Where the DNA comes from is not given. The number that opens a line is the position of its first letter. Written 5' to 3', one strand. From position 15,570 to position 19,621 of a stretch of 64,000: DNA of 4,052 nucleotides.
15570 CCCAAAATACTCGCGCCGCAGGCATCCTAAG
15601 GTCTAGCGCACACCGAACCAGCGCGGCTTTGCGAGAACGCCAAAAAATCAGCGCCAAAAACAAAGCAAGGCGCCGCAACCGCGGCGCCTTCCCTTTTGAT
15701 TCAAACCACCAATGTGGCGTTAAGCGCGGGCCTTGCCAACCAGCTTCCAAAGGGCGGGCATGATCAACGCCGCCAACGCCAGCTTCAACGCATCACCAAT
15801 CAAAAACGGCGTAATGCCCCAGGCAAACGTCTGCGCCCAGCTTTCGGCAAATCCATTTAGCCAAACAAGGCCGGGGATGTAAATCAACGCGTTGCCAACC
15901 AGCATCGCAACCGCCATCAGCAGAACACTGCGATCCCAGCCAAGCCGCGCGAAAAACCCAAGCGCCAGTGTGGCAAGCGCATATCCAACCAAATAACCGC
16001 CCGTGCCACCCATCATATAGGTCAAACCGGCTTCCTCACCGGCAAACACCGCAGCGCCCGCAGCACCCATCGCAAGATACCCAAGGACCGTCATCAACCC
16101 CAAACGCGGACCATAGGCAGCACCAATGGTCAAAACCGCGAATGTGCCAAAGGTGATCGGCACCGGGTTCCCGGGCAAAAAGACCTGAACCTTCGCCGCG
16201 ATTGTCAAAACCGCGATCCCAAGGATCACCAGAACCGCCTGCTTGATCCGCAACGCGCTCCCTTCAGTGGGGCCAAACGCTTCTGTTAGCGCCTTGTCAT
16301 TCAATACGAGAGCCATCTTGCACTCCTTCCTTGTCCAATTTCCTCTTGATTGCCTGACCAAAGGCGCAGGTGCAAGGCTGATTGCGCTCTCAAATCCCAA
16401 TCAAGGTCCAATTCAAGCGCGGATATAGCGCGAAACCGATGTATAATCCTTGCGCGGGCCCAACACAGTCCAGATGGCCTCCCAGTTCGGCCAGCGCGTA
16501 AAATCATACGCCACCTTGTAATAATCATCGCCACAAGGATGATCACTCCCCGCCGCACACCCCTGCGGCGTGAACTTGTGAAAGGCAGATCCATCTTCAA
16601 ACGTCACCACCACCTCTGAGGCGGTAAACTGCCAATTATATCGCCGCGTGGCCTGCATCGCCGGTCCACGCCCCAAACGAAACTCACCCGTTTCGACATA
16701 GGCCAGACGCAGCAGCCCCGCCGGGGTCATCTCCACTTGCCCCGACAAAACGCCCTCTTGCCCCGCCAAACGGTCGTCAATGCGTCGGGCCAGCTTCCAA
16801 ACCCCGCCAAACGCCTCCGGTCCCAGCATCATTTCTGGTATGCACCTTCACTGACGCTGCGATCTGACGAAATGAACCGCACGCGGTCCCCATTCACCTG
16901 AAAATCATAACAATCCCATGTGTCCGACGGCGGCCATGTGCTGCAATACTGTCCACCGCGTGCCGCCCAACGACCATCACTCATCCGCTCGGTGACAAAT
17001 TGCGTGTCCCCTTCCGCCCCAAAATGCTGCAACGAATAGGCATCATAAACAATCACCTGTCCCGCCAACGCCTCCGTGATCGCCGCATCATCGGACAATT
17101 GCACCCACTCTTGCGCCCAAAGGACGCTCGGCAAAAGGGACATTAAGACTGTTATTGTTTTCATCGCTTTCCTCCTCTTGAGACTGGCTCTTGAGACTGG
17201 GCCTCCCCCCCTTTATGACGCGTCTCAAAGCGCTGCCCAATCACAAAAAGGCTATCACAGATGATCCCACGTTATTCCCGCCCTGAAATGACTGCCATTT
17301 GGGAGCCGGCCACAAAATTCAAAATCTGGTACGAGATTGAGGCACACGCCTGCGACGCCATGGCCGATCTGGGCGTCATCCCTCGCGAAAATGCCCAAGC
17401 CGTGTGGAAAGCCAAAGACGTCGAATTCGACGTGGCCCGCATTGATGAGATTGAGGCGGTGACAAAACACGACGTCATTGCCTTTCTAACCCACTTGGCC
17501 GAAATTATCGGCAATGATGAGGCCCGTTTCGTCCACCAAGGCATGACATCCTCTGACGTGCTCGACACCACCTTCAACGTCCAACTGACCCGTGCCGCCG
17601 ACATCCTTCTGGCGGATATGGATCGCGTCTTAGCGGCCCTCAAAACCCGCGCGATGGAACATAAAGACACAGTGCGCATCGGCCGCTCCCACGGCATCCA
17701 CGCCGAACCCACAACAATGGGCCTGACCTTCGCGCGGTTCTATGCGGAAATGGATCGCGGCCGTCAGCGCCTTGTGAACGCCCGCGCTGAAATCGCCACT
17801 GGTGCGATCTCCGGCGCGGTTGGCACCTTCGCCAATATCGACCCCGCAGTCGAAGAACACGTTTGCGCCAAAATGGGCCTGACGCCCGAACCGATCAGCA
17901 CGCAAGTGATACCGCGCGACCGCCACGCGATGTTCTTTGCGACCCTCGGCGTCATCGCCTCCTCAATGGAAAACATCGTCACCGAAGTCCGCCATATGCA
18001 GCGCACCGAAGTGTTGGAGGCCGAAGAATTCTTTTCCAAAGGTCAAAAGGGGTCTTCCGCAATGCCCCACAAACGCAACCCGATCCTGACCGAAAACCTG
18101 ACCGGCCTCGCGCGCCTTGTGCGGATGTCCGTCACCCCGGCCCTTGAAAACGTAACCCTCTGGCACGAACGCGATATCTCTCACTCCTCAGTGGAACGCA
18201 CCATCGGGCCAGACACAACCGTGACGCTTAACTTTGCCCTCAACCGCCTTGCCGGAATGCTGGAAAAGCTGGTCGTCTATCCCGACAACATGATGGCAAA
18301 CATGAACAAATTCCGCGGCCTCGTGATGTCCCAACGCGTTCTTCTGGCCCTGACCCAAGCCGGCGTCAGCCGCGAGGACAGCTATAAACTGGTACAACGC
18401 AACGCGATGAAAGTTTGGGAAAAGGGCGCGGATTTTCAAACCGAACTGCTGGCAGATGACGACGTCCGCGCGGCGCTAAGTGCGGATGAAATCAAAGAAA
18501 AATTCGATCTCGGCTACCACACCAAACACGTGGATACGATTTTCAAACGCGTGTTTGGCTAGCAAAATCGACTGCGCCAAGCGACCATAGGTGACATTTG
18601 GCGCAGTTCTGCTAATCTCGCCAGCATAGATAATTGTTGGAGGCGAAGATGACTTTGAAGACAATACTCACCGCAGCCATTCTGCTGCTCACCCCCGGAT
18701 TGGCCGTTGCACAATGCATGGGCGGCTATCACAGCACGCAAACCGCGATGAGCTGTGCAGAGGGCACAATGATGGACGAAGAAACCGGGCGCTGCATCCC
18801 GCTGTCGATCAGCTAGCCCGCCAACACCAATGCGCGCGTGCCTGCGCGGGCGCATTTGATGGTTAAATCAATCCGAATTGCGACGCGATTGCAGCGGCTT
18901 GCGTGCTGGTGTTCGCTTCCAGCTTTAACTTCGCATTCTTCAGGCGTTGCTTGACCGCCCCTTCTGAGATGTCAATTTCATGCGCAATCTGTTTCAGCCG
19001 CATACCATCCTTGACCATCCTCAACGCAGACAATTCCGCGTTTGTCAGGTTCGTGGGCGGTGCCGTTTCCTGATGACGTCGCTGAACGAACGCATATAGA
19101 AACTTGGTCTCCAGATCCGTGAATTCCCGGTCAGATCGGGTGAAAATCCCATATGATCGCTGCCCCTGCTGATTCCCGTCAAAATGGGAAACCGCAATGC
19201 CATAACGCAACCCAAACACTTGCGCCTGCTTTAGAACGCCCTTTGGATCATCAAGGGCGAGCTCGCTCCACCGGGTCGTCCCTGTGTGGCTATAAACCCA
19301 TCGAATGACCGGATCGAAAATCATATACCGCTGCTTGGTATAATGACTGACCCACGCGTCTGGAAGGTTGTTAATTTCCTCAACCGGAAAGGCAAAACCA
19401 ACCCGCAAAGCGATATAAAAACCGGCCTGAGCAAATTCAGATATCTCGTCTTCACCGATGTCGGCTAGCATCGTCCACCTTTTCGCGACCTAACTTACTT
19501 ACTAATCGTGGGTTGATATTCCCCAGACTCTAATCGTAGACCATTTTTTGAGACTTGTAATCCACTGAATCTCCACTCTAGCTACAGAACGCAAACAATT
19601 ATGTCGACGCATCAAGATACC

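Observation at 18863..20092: Divergent pair of AHL-receptor-domain paralogs with no luxI, one lacking a DNA-binding domain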

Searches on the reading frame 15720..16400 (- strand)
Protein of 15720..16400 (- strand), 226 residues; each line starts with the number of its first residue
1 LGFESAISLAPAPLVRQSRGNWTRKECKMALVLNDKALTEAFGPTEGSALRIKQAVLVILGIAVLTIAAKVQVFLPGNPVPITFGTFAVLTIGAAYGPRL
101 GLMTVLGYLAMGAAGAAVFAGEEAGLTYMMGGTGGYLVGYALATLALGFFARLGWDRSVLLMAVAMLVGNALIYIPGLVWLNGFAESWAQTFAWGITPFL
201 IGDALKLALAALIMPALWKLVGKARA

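Call 53: search_protein_families(library=pfam, proteins=[window:15720-16400:-], max_evalue=0.001)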
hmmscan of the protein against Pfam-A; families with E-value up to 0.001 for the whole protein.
window:15720-16400:- (226 aa): 1 family
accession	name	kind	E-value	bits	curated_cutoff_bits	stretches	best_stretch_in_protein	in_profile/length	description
PF02632.19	BioY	-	6.1e-34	117.4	25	1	79-219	3-140/140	BioY family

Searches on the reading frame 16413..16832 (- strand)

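Call 73: search_protein_families(library=pfam, proteins=[window:16413-16832:-], max_evalue=0.00001)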
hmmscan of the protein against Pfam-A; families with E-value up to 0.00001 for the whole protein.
window:16413-16832:- (139 aa): 1 family
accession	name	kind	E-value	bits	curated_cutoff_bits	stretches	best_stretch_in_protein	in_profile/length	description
PF19834.4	DUF6314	-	5e-38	130.9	23.1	1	8-138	1-131/131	Family of unknown function (DUF6314)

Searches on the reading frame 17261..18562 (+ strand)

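Call 53: search_protein_families(library=pfam, proteins=[window:17261-18562:+], max_evalue=0.001)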
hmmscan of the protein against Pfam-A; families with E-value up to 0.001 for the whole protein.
window:17261-18562:+ (433 aa): 2 families
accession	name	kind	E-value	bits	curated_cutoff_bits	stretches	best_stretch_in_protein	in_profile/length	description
PF00206.25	Lyase_1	-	6.5e-55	187.2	27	1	8-287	8-310/312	Lyase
PF10397.14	ADSL_C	-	2.2e-26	92.4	32.7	1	353-431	1-79/79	Adenylosuccinate lyase C-terminus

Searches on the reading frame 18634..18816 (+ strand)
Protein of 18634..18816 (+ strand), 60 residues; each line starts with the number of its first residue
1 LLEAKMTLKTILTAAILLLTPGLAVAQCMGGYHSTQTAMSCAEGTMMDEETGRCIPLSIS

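Call 53: search_protein_families(library=pfam, proteins=[window:18634-18816:+], max_evalue=0.001)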
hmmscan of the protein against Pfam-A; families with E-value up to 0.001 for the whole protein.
window:18634-18816:+ (60 aa): 0 families

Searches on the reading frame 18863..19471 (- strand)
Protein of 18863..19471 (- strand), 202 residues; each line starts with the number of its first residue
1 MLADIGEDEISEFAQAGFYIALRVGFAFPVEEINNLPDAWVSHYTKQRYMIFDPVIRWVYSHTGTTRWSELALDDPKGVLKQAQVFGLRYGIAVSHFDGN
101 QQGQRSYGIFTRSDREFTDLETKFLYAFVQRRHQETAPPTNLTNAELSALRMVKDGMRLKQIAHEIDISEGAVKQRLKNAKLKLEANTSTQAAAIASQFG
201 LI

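Call 3: search_protein_families(library=pfam, proteins=[window:18863-19471:-], max_evalue=1)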
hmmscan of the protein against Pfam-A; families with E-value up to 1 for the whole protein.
window:18863-19471:- (202 aa): 11 families
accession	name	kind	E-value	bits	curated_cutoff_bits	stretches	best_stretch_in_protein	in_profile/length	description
PF03472.21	Autoind_bind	-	2.3e-13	50.4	23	1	33-116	39-125/149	Autoinducer binding domain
PF00196.25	GerE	-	8.6e-09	35.3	23.5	1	141-196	2-57/57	Bacterial regulatory proteins, luxR family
PF04545.22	Sigma70_r4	-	1.6e-05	24.7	24.1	1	155-184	19-48/50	Sigma-70, region 4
PF08281.18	Sigma70_r4_2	-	2.3e-05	24.4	25.7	1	155-184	25-54/54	Sigma-70, region 4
PF04967.18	HTH_10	-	0.013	15.7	23.1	1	158-184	25-51/53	HTH DNA binding domain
PF13384.12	HTH_23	-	0.021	15.1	24.6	1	147-179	8-40/50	Homeodomain-like domain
PF13412.12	HTH_24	-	0.029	14.4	21.9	1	156-179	17-40/48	Winged helix-turn-helix DNA-binding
PF13518.12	HTH_28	-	0.043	14.3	25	1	148-178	4-34/52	Helix-turn-helix domain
PF02796.21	HTH_7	-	0.073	13.7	23.8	1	148-169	13-34/45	Helix-turn-helix domain of resolvase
PF22167.2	PH0730-like_N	-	0.17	12.5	30.2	1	150-179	9-38/60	PH0730-like, N-terminal domain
PF13404.12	HTH_AsnC-type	-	0.18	12.1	27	0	159-178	20-39/42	AsnC-type helix-turn-helix domain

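Call 4: search_protein_families(library=ncbifam, proteins=[window:18863-19471:-], max_evalue=1)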
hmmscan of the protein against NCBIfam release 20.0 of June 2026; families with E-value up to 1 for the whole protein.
window:18863-19471:- (202 aa): 27 families (the best 25 are shown)
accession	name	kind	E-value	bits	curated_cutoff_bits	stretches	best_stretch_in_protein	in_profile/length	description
NF007561.1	PRK10188.1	equivalog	1.5e-13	50.7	350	1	24-202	50-240/240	quorum-sensing transcriptional regulator SdiA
NF010444.1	PRK13870.1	equivalog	3.5e-07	30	250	1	32-202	49-234/234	autoinducer-binding transcriptional regulator TraR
NF041830.1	RR_TF_ErdR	exception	7.2e-07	29.1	390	1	140-199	149-208/213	response regulator transcription factor ErdR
NF047785.1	respo_reg_MadR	equivalog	2.6e-06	26.9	300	1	131-202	138-209/209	MadR family response regulator transcription factor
TIGR02937.1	sigma70-ECF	superfamily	4.1e-06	26.5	42.9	1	114-185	130-162/165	sigma-70 family RNA polymerase sigma factor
NF007935.0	PRK10651.1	equivalog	6.8e-06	25.4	250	1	130-194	144-208/216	two-component system response regulator NarL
NF007708.0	PRK10403.1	equivalog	1.1e-05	25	343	1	131-190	143-202/215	nitrate/nitrite response regulator protein NarP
TIGR03541.1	reg_near_HchA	equivalog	1.7e-05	24.5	215.6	1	134-200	164-230/232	PA1136 family autoinducer-binding transcriptional regulator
NF052445.1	RespRegMctR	equivalog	0.00015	21.3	300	1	129-193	134-196/205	two-component system response regulator MctR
NF047403.1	TransRegVisR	equivalog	0.00066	19.2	300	1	133-202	150-219/220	transcriptional regulator VisR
TIGR03020.2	EpsA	equivalog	0.00077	19.2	170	1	130-196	179-245/247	XrtB/PEP-CTERM-associated transcriptional regulator EpsA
NF011896.0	PRK15369.1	equivalog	0.00093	18.8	242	1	130-201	138-209/211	two component system response regulator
NF007505.1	PRK10100.1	equivalog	0.0014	18.3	250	1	116-197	119-200/204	biofilm master transcriptional regulator CsgD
TIGR01884.1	cas_HTH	subfamily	0.0078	15.6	60.2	1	137-179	135-179/202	CRISPR-associated CARF protein Csa3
NF003257.0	PRK04217.1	equivalog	0.015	15.4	115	1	132-184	33-86/110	hypothetical protein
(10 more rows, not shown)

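Call 38: list_cluster_members(proteins=[window:18863-19471:-, window:19601-20092:+, window:20127-21194:+])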
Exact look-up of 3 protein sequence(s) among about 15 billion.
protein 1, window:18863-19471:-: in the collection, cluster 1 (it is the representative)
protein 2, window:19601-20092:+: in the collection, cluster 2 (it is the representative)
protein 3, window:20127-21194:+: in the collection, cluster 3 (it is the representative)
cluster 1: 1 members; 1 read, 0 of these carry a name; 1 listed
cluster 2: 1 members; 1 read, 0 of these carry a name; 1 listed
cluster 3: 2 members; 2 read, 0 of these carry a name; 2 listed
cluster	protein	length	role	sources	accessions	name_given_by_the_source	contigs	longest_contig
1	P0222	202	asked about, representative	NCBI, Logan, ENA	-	-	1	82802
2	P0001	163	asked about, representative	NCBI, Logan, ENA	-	-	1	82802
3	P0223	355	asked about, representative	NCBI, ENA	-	-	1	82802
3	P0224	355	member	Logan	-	-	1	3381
